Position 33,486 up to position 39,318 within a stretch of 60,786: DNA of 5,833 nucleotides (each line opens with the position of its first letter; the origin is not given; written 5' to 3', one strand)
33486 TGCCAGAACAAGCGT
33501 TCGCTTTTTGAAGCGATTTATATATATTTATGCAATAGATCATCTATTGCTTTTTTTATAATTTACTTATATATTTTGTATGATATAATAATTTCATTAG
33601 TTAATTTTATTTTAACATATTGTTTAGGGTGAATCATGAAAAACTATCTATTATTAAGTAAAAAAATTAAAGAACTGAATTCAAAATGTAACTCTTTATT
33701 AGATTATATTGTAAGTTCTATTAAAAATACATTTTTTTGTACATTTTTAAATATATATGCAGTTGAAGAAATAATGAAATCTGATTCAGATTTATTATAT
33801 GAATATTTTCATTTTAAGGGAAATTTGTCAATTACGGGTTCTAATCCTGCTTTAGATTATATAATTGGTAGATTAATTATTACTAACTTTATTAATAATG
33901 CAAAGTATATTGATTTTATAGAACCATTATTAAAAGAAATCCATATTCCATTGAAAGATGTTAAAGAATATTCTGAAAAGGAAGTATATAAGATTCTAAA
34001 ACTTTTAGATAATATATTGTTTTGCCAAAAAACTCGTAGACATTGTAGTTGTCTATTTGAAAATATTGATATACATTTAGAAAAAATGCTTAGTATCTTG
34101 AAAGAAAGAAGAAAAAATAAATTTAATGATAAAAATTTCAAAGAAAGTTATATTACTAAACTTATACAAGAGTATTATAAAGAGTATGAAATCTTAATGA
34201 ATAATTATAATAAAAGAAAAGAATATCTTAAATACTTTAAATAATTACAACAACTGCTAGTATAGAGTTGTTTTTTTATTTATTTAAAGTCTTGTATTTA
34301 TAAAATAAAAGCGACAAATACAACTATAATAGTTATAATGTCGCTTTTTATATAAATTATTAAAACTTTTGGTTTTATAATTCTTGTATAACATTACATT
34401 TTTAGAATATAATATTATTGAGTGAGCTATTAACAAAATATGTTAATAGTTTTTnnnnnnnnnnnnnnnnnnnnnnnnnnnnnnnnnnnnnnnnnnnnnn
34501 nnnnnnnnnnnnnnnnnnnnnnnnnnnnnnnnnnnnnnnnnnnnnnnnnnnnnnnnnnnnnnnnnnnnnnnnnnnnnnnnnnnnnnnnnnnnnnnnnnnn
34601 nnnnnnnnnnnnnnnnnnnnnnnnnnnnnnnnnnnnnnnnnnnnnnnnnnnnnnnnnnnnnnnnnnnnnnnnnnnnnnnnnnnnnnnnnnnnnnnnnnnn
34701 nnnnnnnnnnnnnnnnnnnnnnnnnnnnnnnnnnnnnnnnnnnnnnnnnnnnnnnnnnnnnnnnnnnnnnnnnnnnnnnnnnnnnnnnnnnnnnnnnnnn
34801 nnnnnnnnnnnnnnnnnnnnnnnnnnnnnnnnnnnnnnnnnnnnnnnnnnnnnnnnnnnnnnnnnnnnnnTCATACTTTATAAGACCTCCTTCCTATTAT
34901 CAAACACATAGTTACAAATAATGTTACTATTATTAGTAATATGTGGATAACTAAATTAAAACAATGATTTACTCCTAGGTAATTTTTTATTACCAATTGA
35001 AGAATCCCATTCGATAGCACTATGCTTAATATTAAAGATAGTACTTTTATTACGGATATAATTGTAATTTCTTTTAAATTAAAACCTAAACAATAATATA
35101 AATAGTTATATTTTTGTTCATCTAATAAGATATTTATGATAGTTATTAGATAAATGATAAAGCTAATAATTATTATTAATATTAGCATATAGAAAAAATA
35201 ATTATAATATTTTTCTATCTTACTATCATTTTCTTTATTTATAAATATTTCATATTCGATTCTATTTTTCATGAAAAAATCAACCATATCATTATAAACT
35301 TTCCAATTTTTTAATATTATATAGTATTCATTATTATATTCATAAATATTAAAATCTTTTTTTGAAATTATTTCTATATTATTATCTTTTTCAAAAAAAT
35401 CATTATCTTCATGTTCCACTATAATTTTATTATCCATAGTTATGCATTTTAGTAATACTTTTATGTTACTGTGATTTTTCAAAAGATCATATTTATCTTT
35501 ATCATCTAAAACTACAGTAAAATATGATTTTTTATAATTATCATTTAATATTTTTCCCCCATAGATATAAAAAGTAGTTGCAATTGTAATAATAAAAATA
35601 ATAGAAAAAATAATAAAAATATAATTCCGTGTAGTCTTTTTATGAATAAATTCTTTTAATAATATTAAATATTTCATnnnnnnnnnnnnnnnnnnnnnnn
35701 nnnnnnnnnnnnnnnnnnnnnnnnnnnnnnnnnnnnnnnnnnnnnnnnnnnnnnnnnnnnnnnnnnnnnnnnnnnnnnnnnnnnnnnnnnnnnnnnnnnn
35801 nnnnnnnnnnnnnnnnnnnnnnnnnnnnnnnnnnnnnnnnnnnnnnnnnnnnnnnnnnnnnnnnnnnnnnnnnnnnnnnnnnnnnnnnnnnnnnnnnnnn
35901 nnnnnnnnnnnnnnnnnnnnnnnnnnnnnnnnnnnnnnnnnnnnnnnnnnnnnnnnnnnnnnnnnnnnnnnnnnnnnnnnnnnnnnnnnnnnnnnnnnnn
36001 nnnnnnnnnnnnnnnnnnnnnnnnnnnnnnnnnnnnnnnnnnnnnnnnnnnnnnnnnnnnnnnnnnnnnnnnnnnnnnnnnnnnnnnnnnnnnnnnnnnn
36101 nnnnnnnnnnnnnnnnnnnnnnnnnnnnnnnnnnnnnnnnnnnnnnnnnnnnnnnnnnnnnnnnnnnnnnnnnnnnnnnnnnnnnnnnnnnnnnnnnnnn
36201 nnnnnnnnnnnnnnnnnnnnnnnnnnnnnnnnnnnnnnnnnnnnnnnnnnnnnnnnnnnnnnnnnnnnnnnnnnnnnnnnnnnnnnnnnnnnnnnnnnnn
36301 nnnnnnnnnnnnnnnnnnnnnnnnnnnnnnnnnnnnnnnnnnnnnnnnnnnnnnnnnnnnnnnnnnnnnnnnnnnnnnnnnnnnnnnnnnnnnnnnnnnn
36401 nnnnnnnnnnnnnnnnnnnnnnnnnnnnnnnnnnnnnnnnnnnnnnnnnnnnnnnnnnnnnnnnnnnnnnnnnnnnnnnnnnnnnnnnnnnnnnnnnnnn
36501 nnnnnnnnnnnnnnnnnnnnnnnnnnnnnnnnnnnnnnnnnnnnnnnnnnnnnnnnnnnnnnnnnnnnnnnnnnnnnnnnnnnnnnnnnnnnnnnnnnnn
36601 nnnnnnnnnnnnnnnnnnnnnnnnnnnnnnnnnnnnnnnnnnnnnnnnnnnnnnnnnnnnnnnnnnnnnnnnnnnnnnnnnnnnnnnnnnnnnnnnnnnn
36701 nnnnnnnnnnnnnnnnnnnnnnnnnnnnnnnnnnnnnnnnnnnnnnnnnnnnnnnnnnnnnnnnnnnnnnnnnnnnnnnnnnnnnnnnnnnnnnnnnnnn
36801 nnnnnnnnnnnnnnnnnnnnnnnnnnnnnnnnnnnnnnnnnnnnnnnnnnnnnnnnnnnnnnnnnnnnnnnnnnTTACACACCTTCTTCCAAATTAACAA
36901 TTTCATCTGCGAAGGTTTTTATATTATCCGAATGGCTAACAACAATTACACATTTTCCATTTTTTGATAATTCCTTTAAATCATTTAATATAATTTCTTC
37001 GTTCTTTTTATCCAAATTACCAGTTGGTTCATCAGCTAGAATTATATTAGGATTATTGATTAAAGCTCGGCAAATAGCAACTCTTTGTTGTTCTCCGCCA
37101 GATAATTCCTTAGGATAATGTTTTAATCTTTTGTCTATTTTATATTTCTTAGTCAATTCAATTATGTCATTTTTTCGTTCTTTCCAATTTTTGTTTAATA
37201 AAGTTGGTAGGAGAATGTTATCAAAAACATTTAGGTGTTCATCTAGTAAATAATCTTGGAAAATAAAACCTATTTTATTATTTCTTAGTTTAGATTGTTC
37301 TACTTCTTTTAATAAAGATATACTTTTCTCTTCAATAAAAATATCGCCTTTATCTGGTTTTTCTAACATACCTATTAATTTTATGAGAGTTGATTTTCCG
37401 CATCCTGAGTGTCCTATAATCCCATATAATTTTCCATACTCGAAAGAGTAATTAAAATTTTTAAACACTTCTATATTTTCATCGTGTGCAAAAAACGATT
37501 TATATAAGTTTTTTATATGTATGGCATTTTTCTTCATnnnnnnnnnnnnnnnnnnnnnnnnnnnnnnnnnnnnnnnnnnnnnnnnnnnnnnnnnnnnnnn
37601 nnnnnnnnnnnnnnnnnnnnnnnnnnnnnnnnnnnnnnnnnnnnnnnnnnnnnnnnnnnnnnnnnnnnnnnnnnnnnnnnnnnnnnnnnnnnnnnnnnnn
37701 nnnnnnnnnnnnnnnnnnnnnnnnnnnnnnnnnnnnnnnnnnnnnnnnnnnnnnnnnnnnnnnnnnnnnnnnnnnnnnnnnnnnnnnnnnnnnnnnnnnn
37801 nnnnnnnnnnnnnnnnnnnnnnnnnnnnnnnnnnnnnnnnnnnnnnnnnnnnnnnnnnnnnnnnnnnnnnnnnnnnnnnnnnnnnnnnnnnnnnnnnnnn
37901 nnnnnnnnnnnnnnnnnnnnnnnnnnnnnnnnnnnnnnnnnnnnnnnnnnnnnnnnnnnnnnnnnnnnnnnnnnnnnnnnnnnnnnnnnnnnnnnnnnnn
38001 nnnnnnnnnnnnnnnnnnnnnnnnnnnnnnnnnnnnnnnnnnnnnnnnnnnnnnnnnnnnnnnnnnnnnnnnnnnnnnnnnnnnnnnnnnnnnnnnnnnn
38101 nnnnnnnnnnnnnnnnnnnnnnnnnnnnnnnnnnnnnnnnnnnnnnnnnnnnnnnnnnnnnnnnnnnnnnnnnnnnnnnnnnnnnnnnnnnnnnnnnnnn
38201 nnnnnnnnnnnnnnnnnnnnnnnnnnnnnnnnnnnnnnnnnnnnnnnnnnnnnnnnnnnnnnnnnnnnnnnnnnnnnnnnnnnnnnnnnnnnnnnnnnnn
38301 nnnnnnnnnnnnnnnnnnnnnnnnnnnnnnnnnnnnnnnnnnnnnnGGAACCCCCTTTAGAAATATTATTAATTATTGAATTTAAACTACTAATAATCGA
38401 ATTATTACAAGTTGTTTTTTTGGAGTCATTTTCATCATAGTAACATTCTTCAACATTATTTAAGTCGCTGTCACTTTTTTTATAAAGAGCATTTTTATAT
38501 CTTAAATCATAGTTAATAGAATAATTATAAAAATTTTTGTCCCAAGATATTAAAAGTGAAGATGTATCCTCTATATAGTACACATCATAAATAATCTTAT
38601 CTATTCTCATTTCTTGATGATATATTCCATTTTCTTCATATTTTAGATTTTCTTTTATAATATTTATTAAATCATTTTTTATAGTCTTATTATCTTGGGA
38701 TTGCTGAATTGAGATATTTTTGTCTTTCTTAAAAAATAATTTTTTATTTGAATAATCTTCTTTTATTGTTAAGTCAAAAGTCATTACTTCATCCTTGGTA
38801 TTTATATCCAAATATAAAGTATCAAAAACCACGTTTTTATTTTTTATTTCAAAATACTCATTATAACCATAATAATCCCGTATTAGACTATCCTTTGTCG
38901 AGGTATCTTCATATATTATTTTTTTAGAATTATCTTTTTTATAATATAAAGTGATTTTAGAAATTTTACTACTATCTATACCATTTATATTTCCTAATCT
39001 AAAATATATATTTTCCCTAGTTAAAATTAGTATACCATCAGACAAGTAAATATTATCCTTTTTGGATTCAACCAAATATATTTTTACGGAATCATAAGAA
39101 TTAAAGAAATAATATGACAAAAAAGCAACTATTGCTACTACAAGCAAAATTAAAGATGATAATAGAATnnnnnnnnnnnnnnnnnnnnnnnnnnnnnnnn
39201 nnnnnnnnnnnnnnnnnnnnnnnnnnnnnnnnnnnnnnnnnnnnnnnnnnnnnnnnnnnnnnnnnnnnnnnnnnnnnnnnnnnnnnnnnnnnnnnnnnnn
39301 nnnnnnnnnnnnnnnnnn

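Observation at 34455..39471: Cassette B: paralogue of cassette A carried as cargo of a mobile island, with an extra secreted protein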

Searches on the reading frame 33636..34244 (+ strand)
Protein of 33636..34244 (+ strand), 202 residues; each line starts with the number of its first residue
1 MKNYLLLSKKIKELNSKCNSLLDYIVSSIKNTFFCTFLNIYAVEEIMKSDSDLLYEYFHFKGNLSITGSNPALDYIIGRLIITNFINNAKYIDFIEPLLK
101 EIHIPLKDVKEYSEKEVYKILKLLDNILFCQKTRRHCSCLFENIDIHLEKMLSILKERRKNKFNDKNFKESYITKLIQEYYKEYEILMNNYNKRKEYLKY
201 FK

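Call 9: search_protein_families(library=pfam, proteins=[window:33636-34244:+], max_evalue=0.01)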
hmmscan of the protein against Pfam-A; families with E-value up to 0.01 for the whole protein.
window:33636-34244:+ (202 aa): 0 families

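Call 63: search_protein_families(library=phrogs, proteins=[window:33636-34244:+], max_evalue=0.01)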
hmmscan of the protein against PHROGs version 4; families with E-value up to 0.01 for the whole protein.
window:33636-34244:+ (202 aa): 0 families

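Call 110: search_protein_families(library=padloc, proteins=[window:33636-34244:+], max_evalue=0.001)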
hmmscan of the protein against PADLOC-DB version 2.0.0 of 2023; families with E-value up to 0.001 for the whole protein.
window:33636-34244:+ (202 aa): 0 families

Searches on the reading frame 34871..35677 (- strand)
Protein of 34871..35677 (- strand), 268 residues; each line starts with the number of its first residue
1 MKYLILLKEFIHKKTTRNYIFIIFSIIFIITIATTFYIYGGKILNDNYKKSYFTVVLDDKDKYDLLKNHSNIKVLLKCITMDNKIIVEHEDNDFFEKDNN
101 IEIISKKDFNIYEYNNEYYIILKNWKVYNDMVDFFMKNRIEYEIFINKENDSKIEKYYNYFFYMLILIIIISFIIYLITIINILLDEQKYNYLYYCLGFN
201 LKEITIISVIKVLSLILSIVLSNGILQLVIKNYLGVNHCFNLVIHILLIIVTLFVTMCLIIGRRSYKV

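Call 7: search_protein_families(library=pfam, proteins=[window:34871-35677:-], max_evalue=0.1)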
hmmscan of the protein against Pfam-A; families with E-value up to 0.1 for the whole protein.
window:34871-35677:- (268 aa): 0 families

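Call 8: search_protein_families(library=ncbifam, proteins=[window:34871-35677:-], max_evalue=0.1)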
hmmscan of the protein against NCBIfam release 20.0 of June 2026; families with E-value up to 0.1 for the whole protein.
window:34871-35677:- (268 aa): 0 families

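Call 110: search_protein_families(library=padloc, proteins=[window:34871-35677:-], max_evalue=0.001)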
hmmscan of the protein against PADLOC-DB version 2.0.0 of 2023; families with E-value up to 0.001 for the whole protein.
window:34871-35677:- (268 aa): 0 families

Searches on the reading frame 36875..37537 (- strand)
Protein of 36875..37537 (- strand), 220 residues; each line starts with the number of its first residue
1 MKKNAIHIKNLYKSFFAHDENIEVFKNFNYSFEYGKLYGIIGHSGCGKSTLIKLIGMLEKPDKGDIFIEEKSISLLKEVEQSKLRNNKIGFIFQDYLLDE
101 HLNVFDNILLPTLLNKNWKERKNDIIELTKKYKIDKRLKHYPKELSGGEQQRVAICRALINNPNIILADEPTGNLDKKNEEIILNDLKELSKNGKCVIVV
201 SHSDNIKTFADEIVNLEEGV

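Call 7: search_protein_families(library=pfam, proteins=[window:36875-37537:-], max_evalue=0.1)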
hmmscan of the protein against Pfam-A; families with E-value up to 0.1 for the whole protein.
window:36875-37537:- (220 aa): 10 families
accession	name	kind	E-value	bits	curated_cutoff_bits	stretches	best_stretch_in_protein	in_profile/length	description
PF00005.33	ABC_tran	-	2.8e-35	122.3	25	1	26-172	2-136/137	ABC transporter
PF02463.25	SMC_N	-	5.4e-08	33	40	1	22-216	7-211/220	RecF/RecN/SMC N terminal domain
PF13304.12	AAA_21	-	2.7e-05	24.8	27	1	37-117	1-103/304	AAA domain, putative AbiEii toxin, Type IV TA system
PF13175.12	AAA_15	-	0.0022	18.1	32.1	0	161-206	327-373/374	AAA ATPase domain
PF03193.22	RsgA_GTPase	-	0.0031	17.8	30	1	10-55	81-126/174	RsgA GTPase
PF13555.12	AAA_29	-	0.019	15.2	27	1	29-52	16-39/61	P-loop containing region of AAA domain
PF01926.29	MMR_HSR1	-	0.03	14.9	21.9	0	39-54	3-18/113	50S ribosome-binding GTPase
PF01637.24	ATPase_2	-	0.041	14.1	33.2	1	37-127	22-107/225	ATPase domain predominantly from Archaea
PF13401.12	AAA_22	-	0.042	14.6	27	1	39-60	9-30/130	AAA domain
PF25199.1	nSTAND_NTPase5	-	0.064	13.5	34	0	36-93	42-101/145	Novel STAND NTPase 5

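Call 8: search_protein_families(library=ncbifam, proteins=[window:36875-37537:-], max_evalue=0.1)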
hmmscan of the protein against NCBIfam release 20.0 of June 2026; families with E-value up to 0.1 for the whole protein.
window:36875-37537:- (220 aa): 194 families (the best 25 are shown)
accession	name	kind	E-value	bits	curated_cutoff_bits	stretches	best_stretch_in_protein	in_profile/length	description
TIGR03608.1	L_ocin_972_ABC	subfamily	1.6e-61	207.3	254.85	1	9-216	2-206/206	putative bacteriocin export ABC transporter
TIGR02211.1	LolD_lipo_ex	equivalog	6.6e-60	202.4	307.75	1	6-219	2-217/221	lipoprotein-releasing ABC transporter ATP-binding protein LolD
NF038007.1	ABC_ATP_DarD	equivalog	6.6e-60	202.3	375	1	6-219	2-216/218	darobactin export ABC transporter ATP-binding protein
TIGR02673.1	FtsE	equivalog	4.9e-53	180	264.85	1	8-219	4-213/214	cell division ATP-binding protein FtsE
NF007826.0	PRK10535.1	equivalog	1.4e-49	168.9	966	1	6-219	5-219/648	macrolide ABC transporter ATP-binding protein/permease MacB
NF008639.0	PRK11629.1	equivalog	2.4e-49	167.9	360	1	2-206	3-209/234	lipoprotein-releasing ABC transporter ATP-binding protein LolD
NF040933.2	ABC_arch_GlcV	equivalog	5.7e-47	160.3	450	1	6-219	3-218/357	glucose ABC transporter ATP-binding protein GlcV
TIGR02982.1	heterocyst_DevA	subfamily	2.4e-46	158.1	295.8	1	6-219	2-217/220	ABC exporter ATP-binding subunit, DevA family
TIGR02315.1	ABC_phnC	equivalog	9e-46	156.3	266.1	1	6-219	2-222/243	phosphonate ABC transporter ATP-binding protein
NF007879.0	PRK10584.1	equivalog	2.9e-43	148.2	336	1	3-219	4-222/228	putative ABC transporter ATP-binding protein YbbA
TIGR02314.1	ABC_MetN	equivalog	1.1e-40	139.7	499.7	1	6-219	2-217/343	methionine ABC transporter ATP-binding protein MetN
TIGR01186.1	proV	subfamily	6e-40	137.5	326.6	1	26-219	10-206/363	betaine/proline/choline family ABC transporter ATP-binding protein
TIGR04521.1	ECF_ATPase_2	equivalog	1.6e-38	132.4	330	1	20-219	16-221/279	energy-coupling factor transporter ATPase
NF043075.1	MMSYN1_0197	equivalog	1e-37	129.9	550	1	5-219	2-209/341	spermidine/putrescine ABC transporter ATP-binding protein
TIGR00968.1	3a0106s01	subfamily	1.1e-37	129.9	342.75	1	6-219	1-207/237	sulfate ABC transporter ATP-binding protein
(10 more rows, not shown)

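Call 110: search_protein_families(library=padloc, proteins=[window:36875-37537:-], max_evalue=0.001)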
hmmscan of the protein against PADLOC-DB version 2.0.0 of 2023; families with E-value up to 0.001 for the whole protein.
window:36875-37537:- (220 aa): 9 families
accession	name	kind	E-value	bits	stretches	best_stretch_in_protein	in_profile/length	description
PDLC04135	mad3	-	1.5e-33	114.9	2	86-218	216-339/374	mads_3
PDLC04140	mad8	-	8.2e-10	36.7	1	14-205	4-235/314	mads_8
PDLC04213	HEC-02A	-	3.4e-09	34.7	0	158-206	227-275/337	-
PDLC03878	NsnB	-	1.6e-08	32.7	0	97-206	171-280/345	-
PDLC02914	ATPase-Toprim_I-B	-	2.3e-07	28.4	1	24-78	12-65/443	-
PDLC02980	AriA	-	4.6e-07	28.1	1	38-123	2-109/304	-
PDLC04164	AriA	-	1.7e-06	25.8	1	142-211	169-242/253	-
PDLC04146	HEC-02B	-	8e-05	19.8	0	20-56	8-43/344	-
PDLC04175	HEC-01A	-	0.00067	16.8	0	25-60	14-50/363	-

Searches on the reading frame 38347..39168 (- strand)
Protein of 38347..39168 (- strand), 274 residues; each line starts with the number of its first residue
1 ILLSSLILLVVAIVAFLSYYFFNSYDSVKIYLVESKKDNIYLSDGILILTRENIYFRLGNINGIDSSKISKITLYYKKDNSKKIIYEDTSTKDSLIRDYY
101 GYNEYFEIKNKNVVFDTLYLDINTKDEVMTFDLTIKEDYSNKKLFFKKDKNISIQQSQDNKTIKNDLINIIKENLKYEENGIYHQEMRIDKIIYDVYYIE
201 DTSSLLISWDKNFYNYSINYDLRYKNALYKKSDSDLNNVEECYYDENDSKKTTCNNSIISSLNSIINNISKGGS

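Call 79: search_solved_structures(query=A4, max_evalue=1)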
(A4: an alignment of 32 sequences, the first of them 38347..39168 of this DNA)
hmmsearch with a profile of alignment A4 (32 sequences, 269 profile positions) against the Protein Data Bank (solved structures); distinct sequences matched with E-value up to 1: 1.
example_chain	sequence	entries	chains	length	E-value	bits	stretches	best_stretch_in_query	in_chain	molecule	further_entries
9c2d_A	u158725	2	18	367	0.78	12.5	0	49-93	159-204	Major capsid protein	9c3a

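Call 92: find_related_loci(query=A5, collection=metagenome_contigs, flank=7000)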
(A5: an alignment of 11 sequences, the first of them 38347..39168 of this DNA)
Query A5 (274 aa) in metagenome_contigs; peptide patterns used: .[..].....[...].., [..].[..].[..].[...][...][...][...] (x = any residue, [..] = any of these).
600 stretches matched a pattern (row limit reached: there are more); 21 encode a relative of the query (tblastn E <= 1e-3); 21 distinct loci.
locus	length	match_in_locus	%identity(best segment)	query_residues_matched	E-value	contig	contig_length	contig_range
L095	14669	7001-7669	40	1-219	1e-38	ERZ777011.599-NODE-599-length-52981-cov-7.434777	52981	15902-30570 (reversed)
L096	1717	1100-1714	38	1-205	6e-34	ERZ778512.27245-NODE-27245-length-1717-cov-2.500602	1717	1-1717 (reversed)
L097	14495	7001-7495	39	1-167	3e-28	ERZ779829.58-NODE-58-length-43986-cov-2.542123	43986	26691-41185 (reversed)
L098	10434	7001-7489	39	3-167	1e-27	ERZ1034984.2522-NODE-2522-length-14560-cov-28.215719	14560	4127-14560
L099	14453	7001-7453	41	3-153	2e-27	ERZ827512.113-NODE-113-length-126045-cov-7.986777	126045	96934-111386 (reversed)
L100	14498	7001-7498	35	1-166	2e-26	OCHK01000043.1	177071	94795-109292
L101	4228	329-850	39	15-201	1e-25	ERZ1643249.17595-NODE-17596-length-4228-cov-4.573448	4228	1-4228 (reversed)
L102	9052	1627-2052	40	5-146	2e-23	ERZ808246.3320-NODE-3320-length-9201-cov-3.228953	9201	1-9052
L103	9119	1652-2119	38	15-174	2e-22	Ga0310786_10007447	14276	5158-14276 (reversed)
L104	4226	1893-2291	40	16-151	4e-21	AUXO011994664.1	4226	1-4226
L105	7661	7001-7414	39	13-149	7e-18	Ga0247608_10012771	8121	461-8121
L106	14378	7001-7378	35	23-149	9e-18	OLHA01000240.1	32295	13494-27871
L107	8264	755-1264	32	2-169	1e-16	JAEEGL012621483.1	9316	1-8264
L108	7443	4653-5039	33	16-147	4e-14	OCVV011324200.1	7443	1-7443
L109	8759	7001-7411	33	16-153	1e-12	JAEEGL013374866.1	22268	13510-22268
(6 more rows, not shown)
